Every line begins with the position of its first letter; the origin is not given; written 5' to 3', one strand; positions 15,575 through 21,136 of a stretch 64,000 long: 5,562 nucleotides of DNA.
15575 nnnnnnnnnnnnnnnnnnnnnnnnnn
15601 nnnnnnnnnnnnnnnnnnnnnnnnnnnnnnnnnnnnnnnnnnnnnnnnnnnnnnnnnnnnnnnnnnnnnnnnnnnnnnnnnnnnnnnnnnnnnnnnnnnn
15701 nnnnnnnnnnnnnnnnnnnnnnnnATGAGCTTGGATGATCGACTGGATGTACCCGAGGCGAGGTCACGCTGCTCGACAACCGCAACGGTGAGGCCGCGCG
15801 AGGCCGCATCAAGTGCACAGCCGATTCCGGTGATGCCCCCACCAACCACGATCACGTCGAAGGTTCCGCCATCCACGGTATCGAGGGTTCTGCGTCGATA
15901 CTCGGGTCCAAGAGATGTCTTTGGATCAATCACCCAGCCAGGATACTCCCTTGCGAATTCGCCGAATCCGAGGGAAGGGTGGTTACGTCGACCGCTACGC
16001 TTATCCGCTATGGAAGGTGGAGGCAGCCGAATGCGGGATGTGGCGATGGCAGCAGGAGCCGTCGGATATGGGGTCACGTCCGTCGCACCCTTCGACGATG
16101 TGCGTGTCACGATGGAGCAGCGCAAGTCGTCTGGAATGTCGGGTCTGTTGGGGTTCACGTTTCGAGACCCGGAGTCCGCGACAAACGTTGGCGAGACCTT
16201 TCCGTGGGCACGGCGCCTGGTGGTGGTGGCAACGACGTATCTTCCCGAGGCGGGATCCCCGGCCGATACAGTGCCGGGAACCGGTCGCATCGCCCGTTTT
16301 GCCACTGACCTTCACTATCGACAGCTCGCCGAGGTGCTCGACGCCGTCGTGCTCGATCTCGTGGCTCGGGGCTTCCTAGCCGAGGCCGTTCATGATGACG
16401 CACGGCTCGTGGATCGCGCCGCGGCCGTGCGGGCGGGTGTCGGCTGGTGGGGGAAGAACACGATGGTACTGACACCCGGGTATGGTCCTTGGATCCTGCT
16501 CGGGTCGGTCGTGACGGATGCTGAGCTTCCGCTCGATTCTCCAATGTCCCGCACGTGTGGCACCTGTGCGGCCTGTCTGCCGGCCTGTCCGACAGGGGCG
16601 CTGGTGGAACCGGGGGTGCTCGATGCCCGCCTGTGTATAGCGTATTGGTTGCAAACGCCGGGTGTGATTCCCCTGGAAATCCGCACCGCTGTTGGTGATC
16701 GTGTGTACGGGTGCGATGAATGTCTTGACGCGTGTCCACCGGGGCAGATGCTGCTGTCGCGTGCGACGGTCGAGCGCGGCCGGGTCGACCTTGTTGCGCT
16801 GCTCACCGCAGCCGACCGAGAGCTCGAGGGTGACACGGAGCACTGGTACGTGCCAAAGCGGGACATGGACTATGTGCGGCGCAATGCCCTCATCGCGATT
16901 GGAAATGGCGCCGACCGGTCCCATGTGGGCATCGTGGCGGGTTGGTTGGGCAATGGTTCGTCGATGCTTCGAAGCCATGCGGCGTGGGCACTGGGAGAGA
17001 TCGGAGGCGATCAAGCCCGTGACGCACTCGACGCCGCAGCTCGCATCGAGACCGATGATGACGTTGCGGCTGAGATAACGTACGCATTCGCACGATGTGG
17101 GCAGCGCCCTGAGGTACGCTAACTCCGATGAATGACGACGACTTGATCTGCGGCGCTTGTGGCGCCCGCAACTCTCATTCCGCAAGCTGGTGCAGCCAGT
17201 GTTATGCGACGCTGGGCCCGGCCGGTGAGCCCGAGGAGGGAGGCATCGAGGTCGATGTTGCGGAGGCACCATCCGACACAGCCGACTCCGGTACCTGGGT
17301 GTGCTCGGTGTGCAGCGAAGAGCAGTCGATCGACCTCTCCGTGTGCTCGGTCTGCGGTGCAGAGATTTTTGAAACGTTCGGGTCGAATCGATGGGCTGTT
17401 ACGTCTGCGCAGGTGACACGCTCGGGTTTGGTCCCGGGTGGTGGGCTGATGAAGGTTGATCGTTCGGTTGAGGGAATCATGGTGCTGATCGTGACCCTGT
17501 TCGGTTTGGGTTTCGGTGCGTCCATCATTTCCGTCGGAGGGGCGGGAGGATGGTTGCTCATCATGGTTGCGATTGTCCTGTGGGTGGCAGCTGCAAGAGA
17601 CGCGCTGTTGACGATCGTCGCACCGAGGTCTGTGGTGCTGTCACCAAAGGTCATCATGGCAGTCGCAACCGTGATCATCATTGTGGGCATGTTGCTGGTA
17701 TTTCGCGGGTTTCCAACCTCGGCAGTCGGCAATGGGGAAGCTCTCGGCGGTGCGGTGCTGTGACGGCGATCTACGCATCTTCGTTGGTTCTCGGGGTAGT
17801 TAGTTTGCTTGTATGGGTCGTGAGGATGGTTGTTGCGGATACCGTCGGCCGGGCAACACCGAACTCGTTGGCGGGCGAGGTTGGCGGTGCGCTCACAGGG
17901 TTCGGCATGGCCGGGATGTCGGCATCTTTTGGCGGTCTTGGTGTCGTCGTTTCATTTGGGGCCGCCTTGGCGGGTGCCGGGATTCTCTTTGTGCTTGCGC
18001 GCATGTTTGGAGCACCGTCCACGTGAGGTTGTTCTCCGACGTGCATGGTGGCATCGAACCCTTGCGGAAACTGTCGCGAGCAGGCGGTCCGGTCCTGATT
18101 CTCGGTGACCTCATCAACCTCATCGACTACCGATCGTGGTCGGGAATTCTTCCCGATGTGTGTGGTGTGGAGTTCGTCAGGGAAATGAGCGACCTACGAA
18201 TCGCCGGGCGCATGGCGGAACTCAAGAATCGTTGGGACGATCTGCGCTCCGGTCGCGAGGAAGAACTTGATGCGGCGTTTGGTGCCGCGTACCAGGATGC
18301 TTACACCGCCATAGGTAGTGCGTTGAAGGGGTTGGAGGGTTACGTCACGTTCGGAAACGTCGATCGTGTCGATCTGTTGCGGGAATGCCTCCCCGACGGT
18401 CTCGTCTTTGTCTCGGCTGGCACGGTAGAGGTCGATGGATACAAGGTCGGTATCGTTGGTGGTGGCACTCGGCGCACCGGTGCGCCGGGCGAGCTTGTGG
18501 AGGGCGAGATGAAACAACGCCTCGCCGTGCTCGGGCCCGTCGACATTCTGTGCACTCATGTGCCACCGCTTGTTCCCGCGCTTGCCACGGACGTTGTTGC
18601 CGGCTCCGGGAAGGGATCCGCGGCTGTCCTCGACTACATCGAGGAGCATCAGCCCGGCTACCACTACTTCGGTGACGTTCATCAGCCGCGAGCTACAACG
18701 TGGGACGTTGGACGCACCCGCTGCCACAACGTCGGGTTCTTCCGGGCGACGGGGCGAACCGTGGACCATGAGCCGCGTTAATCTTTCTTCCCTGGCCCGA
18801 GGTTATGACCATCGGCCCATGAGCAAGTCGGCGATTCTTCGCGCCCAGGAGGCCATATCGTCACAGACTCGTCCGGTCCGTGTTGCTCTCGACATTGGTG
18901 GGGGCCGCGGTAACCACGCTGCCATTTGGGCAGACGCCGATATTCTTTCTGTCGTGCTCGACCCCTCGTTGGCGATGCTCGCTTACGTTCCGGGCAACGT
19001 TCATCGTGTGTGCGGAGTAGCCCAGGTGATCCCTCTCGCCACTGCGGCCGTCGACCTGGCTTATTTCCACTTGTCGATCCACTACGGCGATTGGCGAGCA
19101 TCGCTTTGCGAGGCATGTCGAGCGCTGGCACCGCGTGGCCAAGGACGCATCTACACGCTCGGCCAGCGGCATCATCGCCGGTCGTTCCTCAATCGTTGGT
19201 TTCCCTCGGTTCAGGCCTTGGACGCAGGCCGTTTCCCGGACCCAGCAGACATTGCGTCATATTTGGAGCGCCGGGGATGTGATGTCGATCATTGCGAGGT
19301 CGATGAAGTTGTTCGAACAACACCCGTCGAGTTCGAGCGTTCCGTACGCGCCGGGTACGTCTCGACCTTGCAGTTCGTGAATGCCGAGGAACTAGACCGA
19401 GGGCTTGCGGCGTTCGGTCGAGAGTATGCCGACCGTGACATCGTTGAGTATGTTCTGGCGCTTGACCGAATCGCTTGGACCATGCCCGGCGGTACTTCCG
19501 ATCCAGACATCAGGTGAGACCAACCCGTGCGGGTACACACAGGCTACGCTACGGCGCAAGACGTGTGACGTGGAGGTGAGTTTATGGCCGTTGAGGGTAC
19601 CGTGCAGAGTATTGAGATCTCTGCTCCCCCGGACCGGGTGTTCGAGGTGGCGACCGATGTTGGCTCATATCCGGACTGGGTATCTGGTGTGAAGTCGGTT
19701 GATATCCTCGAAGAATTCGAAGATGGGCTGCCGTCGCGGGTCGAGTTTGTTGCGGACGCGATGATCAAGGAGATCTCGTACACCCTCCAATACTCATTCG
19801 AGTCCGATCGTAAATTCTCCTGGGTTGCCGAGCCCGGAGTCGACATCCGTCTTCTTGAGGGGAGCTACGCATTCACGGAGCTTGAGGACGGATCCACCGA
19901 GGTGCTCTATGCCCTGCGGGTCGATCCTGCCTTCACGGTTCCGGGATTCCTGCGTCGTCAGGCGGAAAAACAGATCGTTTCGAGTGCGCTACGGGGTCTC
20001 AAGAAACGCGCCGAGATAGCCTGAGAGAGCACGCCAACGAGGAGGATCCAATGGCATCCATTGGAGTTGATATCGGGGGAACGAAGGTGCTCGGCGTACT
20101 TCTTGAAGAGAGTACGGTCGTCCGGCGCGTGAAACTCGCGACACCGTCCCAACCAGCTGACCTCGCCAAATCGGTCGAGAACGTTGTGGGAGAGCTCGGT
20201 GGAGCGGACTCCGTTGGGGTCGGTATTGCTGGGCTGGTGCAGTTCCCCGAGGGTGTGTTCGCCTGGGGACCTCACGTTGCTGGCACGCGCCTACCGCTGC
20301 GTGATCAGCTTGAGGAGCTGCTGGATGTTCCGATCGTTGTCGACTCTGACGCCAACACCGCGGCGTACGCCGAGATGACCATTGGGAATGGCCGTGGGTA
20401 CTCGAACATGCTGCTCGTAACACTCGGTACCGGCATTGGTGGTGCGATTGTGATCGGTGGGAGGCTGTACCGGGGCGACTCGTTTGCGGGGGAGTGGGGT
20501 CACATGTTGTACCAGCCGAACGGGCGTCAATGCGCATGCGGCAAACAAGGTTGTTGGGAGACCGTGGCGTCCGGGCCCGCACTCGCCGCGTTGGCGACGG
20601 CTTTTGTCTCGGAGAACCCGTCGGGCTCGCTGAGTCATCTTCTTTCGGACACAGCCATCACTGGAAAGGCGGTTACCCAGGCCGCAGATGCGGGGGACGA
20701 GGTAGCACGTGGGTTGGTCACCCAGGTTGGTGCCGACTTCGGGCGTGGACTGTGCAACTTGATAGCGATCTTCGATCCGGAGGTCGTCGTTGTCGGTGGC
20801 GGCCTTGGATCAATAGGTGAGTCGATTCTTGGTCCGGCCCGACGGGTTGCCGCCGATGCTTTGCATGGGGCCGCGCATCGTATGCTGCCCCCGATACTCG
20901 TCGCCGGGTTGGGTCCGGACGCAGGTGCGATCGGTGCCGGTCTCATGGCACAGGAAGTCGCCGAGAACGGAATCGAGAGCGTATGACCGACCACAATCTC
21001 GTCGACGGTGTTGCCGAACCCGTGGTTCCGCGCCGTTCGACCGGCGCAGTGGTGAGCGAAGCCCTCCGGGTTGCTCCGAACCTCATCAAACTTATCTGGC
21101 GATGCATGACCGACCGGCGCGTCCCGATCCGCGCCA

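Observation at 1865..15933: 16-kb operon predicts an undescribed isomerase - DAK-kinase - LacD-aldolase route, possibly fed by nucleoside cleavage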

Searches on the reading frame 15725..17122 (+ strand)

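Call 5: search_protein_families(library=pfam, proteins=[window:15725-17122:+], max_evalue=0.01)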
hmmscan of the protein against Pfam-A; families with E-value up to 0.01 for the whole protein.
window:15725-17122:+ (465 aa): 7 families
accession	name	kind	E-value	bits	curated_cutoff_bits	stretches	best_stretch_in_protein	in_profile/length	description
PF13484.11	Fer4_16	-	3.1e-15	57.1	30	1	277-338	1-64/66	4Fe-4S double cluster binding domain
PF13646.12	HEAT_2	-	2.5e-10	40.9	27.7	1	382-454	14-86/88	HEAT repeats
PF13187.11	Fer4_9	-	6.5e-05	23.3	27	0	276-292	35-51/52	4Fe-4S dicluster domain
PF12838.12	Fer4_7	-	0.00051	20.9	27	0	277-340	1-51/52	4Fe-4S dicluster domain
PF25160.1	LdpA_Fe-S-bd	-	0.00071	19.7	27.6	0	323-342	24-43/49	LdpA Fe-S cluster-binding domain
PF13237.11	Fer4_10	-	0.002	18.5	25.5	0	276-290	7-21/53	4Fe-4S dicluster domain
PF08331.15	QueG_DUF1730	-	0.0065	16.8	25.1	0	155-198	4-47/77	Epoxyqueuosine reductase QueG, DUF1730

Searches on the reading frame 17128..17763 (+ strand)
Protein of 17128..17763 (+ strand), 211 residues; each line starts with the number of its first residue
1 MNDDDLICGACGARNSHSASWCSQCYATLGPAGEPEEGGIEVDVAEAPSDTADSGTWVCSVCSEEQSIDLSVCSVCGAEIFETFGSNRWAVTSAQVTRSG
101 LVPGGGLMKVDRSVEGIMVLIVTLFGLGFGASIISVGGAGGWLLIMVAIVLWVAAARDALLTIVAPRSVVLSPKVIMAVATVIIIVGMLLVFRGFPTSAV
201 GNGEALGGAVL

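Call 5: search_protein_families(library=pfam, proteins=[window:17128-17763:+], max_evalue=0.01)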
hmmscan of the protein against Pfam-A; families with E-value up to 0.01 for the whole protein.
window:17128-17763:+ (211 aa): 3 families
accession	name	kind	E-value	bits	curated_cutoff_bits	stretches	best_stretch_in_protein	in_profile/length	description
PF12773.13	DZR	-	1.3e-05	25.7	27.3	1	8-77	1-45/45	Double zinc ribbon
PF18912.6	DZR_2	-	8.2e-05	22.8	27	0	8-35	10-37/56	Double zinc ribbon domain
PF05495.17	zf-CHY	-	0.0059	17.4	31.3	0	49-80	35-65/68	CHY zinc finger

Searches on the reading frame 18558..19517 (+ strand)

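Call 74: search_protein_families(library=pfam, proteins=[window:18558-19517:+], max_evalue=0.00001)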
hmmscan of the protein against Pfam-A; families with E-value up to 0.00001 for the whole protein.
window:18558-19517:+ (319 aa): 1 family
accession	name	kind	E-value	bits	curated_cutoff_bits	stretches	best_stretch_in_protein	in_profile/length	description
PF08241.18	Methyltransf_11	-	6.1e-08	33.6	21.2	1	111-195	1-92/95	Methyltransferase domain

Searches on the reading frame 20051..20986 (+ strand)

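Call 74: search_protein_families(library=pfam, proteins=[window:20051-20986:+], max_evalue=0.00001)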
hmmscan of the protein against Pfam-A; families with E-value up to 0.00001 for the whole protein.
window:20051-20986:+ (311 aa): 1 family
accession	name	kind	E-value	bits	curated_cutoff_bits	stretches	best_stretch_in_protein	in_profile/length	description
PF00480.26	ROK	-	1.5e-63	215.5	22.9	1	4-302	2-293/294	ROK family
